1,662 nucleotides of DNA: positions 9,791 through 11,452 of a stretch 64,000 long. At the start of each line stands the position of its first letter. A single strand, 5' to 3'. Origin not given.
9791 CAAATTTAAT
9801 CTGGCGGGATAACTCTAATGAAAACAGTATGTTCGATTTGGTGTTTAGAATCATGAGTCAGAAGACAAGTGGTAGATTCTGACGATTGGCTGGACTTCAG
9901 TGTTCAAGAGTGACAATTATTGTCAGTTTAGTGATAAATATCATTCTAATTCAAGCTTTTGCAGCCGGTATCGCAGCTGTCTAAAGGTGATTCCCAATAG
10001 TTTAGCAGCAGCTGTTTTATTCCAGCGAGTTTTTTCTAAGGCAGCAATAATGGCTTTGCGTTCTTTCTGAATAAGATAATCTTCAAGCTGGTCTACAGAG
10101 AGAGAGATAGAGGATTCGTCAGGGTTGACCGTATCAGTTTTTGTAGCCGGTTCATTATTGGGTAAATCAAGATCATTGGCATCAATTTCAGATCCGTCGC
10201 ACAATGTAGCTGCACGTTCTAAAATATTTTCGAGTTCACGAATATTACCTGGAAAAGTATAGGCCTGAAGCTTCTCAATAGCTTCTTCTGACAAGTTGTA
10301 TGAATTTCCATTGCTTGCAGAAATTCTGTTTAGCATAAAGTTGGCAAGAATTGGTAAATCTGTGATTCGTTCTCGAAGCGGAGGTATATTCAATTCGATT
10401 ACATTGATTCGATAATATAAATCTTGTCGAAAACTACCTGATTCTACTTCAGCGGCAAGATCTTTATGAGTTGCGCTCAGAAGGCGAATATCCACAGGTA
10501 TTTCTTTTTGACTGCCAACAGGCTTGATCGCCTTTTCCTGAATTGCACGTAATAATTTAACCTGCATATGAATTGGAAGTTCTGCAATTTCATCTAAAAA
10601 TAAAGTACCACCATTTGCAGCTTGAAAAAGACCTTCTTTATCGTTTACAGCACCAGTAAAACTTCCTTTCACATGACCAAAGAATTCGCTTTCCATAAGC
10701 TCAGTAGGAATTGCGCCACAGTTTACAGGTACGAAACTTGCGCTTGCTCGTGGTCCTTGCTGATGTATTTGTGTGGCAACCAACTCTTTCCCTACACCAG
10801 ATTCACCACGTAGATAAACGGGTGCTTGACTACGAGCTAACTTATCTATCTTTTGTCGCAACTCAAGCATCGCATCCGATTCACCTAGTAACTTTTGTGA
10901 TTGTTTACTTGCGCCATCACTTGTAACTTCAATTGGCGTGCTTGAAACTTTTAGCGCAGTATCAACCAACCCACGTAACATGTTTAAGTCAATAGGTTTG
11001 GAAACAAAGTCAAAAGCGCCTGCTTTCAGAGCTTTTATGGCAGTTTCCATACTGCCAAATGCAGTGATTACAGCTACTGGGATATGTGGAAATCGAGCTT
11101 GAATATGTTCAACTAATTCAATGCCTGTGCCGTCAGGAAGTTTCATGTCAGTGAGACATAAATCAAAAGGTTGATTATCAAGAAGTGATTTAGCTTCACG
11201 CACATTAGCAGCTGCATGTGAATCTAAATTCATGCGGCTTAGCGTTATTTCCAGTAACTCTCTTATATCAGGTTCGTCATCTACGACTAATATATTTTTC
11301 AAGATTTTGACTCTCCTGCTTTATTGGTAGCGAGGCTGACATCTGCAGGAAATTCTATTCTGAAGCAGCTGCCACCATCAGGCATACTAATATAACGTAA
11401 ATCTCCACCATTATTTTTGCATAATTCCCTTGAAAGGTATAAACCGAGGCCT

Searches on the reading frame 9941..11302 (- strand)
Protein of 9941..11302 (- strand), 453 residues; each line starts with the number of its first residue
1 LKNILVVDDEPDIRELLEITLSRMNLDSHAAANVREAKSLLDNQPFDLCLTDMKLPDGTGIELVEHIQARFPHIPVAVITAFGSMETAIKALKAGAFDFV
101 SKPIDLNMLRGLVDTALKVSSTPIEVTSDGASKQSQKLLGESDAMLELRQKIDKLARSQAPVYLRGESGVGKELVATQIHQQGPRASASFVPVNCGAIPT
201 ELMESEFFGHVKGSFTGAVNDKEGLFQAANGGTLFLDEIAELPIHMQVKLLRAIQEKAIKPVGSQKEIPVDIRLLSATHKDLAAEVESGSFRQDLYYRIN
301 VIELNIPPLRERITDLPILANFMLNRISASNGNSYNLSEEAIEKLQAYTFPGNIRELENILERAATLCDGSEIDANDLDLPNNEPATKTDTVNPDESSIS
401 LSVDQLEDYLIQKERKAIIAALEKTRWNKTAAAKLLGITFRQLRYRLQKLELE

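Call 9: find_encoding_contigs(protein=window:9941-11302:-, flank=10000, max_places=6)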
Protein window:9941-11302:- (453 aa): no gene with exactly this product is on record in the collection.
